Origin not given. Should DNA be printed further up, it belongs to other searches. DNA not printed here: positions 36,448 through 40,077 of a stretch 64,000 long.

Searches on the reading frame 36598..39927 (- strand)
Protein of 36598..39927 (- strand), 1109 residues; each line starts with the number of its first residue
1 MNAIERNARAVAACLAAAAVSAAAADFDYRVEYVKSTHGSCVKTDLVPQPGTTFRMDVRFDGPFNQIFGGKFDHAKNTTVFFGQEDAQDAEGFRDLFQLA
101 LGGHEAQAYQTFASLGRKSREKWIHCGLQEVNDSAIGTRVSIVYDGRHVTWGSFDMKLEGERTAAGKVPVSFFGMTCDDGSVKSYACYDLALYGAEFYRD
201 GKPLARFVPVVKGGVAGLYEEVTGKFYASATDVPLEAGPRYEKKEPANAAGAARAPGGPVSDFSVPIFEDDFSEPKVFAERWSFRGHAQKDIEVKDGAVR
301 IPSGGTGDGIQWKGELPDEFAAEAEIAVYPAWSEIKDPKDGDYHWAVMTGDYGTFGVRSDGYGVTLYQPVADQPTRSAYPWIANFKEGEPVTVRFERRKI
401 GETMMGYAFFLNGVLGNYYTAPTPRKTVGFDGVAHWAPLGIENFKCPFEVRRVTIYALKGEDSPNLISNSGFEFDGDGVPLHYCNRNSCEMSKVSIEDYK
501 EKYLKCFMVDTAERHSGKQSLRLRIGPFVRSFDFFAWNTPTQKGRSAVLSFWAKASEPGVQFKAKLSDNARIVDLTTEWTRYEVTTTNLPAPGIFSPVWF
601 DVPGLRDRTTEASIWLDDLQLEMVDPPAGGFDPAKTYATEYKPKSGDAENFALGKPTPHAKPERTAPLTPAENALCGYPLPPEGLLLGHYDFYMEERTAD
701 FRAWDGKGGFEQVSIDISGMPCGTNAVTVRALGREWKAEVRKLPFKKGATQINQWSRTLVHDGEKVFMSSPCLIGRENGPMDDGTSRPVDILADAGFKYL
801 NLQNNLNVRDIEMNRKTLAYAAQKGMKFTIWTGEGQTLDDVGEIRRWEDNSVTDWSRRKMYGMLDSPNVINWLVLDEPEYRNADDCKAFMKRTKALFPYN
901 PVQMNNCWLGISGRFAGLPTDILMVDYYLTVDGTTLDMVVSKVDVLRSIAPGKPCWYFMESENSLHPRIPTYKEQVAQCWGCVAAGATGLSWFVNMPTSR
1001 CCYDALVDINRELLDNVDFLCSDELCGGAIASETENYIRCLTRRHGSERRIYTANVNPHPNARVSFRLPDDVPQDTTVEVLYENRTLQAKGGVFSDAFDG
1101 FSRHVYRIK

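Call 12: search_protein_families(library=pfam, proteins=[window:36598-39927:-], max_evalue=0.01)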
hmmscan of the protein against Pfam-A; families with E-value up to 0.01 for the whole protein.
window:36598-39927:- (1109 aa): 0 families

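Call 34: find_related_loci(query=window:36598-39927:-, collection=metagenome_contigs, flank=8000)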
Query window:36598-39927:- (1109 aa) in metagenome_contigs; peptide patterns used: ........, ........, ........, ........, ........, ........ (x = any residue, [..] = any of these).
114 stretches matched a pattern; 20 encode a relative of the query (tblastn E <= 1e-3); 19 distinct loci.
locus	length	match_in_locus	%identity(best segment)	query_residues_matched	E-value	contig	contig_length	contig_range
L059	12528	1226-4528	97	8-1109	0e+0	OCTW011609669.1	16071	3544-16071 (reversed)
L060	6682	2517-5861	84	1-1108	0e+0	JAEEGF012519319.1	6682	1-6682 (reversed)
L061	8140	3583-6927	84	1-1108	0e+0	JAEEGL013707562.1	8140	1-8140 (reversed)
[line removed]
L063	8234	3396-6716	79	1-1108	0e+0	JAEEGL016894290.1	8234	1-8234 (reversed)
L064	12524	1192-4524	76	9-1108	0e+0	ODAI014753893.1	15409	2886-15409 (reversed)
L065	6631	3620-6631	78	10-1018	0e+0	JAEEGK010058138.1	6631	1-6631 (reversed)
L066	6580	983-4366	68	13-1108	0e+0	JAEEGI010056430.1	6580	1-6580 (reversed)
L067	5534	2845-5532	78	13-911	0e+0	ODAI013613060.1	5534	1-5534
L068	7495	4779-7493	76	8-916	0e+0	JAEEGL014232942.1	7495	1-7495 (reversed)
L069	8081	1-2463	78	287-1108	0e+0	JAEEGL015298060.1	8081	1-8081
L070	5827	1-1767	84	476-1064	0e+0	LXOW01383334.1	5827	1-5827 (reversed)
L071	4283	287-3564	67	1-1108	0e+0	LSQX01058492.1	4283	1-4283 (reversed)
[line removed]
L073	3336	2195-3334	77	6-387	0e+0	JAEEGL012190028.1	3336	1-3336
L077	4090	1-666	91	888-1109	2e-134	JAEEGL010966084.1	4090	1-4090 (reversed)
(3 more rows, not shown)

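Call 46: search_solved_structures(query=window:36598-39927:-, max_evalue=1)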
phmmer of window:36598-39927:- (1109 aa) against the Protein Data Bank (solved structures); distinct sequences matched with E-value up to 1: 6.
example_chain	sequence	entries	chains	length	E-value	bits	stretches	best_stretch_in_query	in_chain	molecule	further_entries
7tcb_A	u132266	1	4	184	0.32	11.5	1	859-928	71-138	YaeQ family protein VPA0551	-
7tbl_k1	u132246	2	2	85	0.32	11.5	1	735-767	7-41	NUP62 CCS1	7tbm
2dmj_A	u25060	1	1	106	0.35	11.4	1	21-81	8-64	poly (ADP-ribose) polymerase family, member 1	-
3od8_A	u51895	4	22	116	0.45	11.1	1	21-81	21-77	Poly [ADP-ribose] polymerase 1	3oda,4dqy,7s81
5c3l_C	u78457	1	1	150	0.46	11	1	732-766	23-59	Nucleoporin Nup62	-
2l30_A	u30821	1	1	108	0.81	10.2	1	23-81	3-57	Poly [ADP-ribose] polymerase 1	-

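Call 69: find_homologous_proteins(query=window:36598-39927:-, max_evalue=1e-30)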
Query window:36598-39927:- (1109 aa): 21 proteins with E <= 1e-30 among 8000 candidates.
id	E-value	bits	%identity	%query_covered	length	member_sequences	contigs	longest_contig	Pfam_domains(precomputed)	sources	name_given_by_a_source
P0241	0.0e+0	2613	98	100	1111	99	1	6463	-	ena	-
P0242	0.0e+0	2233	84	97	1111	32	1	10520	-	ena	-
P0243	0.0e+0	2227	83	100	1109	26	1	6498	-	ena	-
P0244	0.0e+0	2142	79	100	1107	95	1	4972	-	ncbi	-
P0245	0.0e+0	2127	79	100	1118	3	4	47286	-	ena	-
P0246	0.0e+0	2120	79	99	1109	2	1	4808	-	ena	-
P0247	0.0e+0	2072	77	99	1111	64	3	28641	-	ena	-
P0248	0.0e+0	2069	79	98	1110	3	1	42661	-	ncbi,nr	ncbi:MAG: hypothetical protein IJI73_01015 [Kiritimatiellae bacterium]|nr:hypothetical protein [Kiri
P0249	0.0e+0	2018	75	99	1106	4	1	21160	-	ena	-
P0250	0.0e+0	2016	77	98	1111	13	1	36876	-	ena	-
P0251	0.0e+0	1984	74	98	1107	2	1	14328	-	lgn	-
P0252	0.0e+0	1948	73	100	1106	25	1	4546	-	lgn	-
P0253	0.0e+0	1921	72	99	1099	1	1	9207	-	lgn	-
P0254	0.0e+0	1859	71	99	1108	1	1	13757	-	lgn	-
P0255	0.0e+0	1839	71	99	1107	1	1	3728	-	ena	-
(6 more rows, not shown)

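Call 70: find_encoding_contigs(protein=P0245, flank=10000, max_places=4)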
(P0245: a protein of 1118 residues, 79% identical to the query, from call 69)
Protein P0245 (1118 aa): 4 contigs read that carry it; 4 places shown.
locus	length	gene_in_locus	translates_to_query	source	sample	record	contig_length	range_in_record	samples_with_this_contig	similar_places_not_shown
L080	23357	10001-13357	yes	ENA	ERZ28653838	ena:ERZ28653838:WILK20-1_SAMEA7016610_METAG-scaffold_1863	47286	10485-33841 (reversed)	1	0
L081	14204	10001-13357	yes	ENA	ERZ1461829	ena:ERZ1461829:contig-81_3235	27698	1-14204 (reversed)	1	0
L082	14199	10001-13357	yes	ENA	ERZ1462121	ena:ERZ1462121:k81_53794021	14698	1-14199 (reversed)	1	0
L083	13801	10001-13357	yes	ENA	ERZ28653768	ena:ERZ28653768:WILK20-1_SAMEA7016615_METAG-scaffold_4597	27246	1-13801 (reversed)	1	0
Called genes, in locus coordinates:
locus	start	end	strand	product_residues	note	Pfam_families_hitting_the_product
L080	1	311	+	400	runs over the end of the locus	PF01420:Methylase_S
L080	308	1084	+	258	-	PF20582:UPF0758_N, PF04002:RadC, PF14464:Prok-JAB (weak)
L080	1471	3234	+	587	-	PF00657:Lipase_GDSL, PF13472:Lipase_GDSL_2, PF00149:Metallophos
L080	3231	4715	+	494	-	PF00149:Metallophos (weak), PF12850:Metallophos_2 (weak), PF01261:AP_endonuc_2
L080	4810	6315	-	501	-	PF03977:OAD_beta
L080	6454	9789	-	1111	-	PF00656:Peptidase_C14, PF01650:Peptidase_C13 (faint), PF00041:fn3, PF00656:Peptidase_C14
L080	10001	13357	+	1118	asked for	-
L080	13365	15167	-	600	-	PF00682:HMGL-like (weak), PF02436:PYC_OADA, PF00364:Biotin_lipoyl, PF25917:BSH_RND (weak)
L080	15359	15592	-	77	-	PF04277:OAD_gamma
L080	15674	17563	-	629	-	PF07944:Beta-AFase-like_GH127_cat, PF20736:Glyco_hydro127M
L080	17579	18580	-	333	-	PF13177:DNA_pol3_delta2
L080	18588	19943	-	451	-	PF03739:LptF_LptG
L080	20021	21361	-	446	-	PF13505:OMP_b-brl, PF18884:TSP3_bac, PF00691:OmpA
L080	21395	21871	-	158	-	PF00137:ATP-synt_C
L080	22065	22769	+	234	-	-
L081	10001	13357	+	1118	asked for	-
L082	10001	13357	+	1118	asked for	-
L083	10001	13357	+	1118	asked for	-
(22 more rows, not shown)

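Call 71: find_encoding_contigs(protein=P0242, flank=10000, max_places=2)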
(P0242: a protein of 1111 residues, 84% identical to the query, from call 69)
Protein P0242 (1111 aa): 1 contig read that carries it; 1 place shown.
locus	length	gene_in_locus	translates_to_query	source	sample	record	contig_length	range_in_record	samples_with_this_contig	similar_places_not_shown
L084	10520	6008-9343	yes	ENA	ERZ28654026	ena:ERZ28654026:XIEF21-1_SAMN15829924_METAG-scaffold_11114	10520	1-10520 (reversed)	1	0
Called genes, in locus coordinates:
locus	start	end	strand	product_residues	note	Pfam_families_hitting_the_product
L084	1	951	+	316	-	?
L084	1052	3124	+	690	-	PF08305:NPCBM, PF16499:Melibiase_2, PF17801:Melibiase_C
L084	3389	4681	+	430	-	PF04230:PS_pyruv_trans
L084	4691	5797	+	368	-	PF00535:Glycos_transf_2, PF10111:Glyco_tranf_2_2, PF13641:Glyco_tranf_2_3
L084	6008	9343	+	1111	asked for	-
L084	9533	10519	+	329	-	?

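Call 89: predict_structure(alignment_id=A2)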
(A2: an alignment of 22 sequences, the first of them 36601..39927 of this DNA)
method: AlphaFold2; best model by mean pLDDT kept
length: 1109 residues; sequences in the alignment: 22
mean_pLDDT: 73.8   pTM: 0.63
mean pLDDT of the five models: 73.8, 71.3, 70.8, 68.8, 61.3
residues with pLDDT >= 90: 146; 70-90: 604; 50-70: 239; < 50: 120
segments of 3 or more residues with pLDDT < 50: 1-25, 243-264, 339-341, 469-476, 644-672, 674-679, 907-913, 927-935, 963-967, 1025-1027
pLDDT, mean of each block of 10 residues (from residue 1): 29 33 59 90 93 92 75 87 90 89 76 87 82 78 87 77 86 94 93 92 90 92 90 90 39 27 58 71 65 72 63 80 81 56 74 81 77 64 65 76 69 66 76 80 74 75 51 49 73 86 84 77 84 70 79 90 89 92 87 67 82 85 79 79 44 35 38 48 63 61 68 79 82 81 70 67 78 69 87 89 77 87 88 63 62 77 85 73 80 81 62 57 60 48 61 69 54 80 77 73 86 83 59 67 79 77 79 85 87 86 86
secondary structure, 60 per line:
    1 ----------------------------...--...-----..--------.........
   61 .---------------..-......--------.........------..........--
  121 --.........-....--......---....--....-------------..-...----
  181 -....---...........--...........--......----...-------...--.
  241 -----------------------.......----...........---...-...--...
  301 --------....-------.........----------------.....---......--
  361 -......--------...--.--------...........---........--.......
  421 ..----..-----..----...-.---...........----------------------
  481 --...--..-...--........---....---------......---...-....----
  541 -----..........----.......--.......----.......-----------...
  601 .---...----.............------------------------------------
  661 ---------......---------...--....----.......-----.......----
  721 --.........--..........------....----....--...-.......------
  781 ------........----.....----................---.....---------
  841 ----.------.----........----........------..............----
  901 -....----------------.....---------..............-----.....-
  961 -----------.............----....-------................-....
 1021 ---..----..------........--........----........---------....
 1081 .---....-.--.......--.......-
elements in order (helices of 4 or more, strands of 3 or more residues): E29-31 E34-36 E52-61 E80-85 E94-102 E109-118 E123-131 E139-144 E148-151 E154-157 E174-176 E182-185 E189-199 E202-212 E215-220 E225-227 E235-237 E264-270 H275-281 E282-285 E293-295 E298-300 E309-312 E320-328 E345-349 E353-358 E362-367 E376-378 E390-400 E404-411 E414-422 E440-442 E448-458 E483-485 H496-503 E507-510 E520-525 E529-531 E533-536 E546-555 E560-566 E569-575 E580-586 E598-601 E612-624 H670-675 E685-687 E690-693 E698-704 E710-716 E723-731 E734-743 E750-753 E758-761 E764-766 E768-774 H787-794 E799-803 H808-823 E827-831 H857-864 E869-876 H883-896 E902-905 E922-926 H936-949 E955-959 H972-984 E989-992 H1000-1015 H1017-1020 E1038-1045 E1048-1055 E1060-1067 E1077-1081 E1085-1088 E1093-1099 E1102-1108

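Call 91: fold_search(model_id=the predicted structure, library=pdb)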
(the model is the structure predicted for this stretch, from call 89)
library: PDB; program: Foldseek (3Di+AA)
matches with E <= 10: 1683; with E <= 0.001: 405
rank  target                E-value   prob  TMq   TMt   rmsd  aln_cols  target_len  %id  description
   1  6mvf_A                9.6e-11  1.00  0.18  0.28  25.4       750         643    9  Crystal structure of FMN-binding beta-glucuronidase from Facaelibacterium prausnitzii L2-6 (released 2019-01-30)
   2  1jf5_A                1.0e-10  1.00  0.23  0.40  22.8       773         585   10  CRYSTAL STRUCTURE OF THERMOACTINOMYCES VULGARIS R-47 ALPHA-AMYLASE 2 MUTANT F286A (released 2002-05-22)
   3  8dhe_C                1.4e-10  1.00  0.18  0.28  25.6       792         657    9  Tannerella forsythia beta-glucuronidase (mL1) (released 2023-05-17)
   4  3vmp                  1.7e-10  1.00  0.22  0.35  23.2       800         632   10  Crystal structure of dextranase from Streptococcus mutans in complex with 4,5-epoxypentyl alpha-D-glucopyranoside (released 2012-02-15)
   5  9gpe_A                1.9e-10  1.00  0.24  0.43  23.1       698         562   10  ManDH5 E303Q in complex with mannotetraose after co-crystalliztion with mannotetraose at 1.6 angstroms resolution a be (released 2025-09-17)
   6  4e2o_A                2.2e-10  1.00  0.23  0.49   8.2       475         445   10  Crystal structure of alpha-amylase from Geobacillus thermoleovorans, GTA, complexed with acarbose (released 2013-03-13)
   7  8iu9                  2.4e-10  1.00  0.23  0.42  14.7       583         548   10  Crystal structure of GH66 endodextranase from Flavobacterium johnsoniae in complex with glucose (released 2023-06-14)
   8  1wzl_A                2.4e-10  1.00  0.24  0.41  24.6       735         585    8  Thermoactinomyces vulgaris R-47 alpha-amylase II (TVA II) mutatnt R469L (released 2005-03-22)
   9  8iua_A                2.5e-10  1.00  0.22  0.38  15.2       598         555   11  Crystal structure of GH66 endodextranase from Flavobacterium johnsoniae in complex with isomaltose (released 2023-06-14)
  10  1jf6_A                4.0e-10  1.00  0.24  0.41  21.1       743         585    9  Crystal structure of thermoactinomyces vulgaris r-47 alpha-amylase mutant F286Y (released 2002-05-22)
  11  1wzk_A                4.2e-10  1.00  0.23  0.41  24.2       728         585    8  Thermoactinomyces vulgaris R-47 alpha-amylase II (TVA II) mutatnt D465N (released 2005-03-22)
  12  3vmn                  5.5e-10  1.00  0.21  0.34  22.2       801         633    9  Crystal structure of dextranase from Streptococcus mutans (released 2012-02-15)
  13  8iub_A                7.4e-10  1.00  0.21  0.37  14.4       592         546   10  Crystal structure of GH66 endodextranase from Flavobacterium johnsoniae in complex with isomaltotriose (released 2023-06-14)
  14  3cmg                  7.8e-10  1.00  0.17  0.27  25.3       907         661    8  Crystal structure of putative beta-galactosidase from Bacteroides fragilis (released 2008-04-29)
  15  1vfm_A                8.2e-10  1.00  0.23  0.41  21.0       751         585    9  Crystal structure of Thermoactinomyces vulgaris R-47 alpha-amylase 2/alpha-cyclodextrin complex (released 2005-02-08)
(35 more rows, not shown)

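Call 95: find_encoding_contigs(protein=P0248, flank=10000, max_places=1)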
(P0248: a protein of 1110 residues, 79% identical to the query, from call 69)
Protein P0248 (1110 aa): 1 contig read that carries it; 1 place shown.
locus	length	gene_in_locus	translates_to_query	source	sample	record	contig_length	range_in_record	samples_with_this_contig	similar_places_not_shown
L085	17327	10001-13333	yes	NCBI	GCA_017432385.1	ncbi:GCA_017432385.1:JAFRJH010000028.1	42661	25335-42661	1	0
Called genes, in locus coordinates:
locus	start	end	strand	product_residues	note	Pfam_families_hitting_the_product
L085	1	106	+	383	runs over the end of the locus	-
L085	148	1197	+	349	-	PF01156:IU_nuc_hydro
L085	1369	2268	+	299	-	PF00294:PfkB, PF08543:Phos_pyr_kin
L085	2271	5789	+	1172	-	PF01156:IU_nuc_hydro, PF17132:Glyco_hydro_106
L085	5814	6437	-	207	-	PF00072:Response_reg, PF00196:GerE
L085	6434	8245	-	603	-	PF07730:HisKA_3, PF02518:HATPase_c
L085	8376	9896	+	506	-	PF22842:Pel9A-like_beta_helix (faint)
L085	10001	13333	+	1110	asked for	-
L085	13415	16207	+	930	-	-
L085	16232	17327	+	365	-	PF02838:Glyco_hydro_20b, PF00728:Glyco_hydro_20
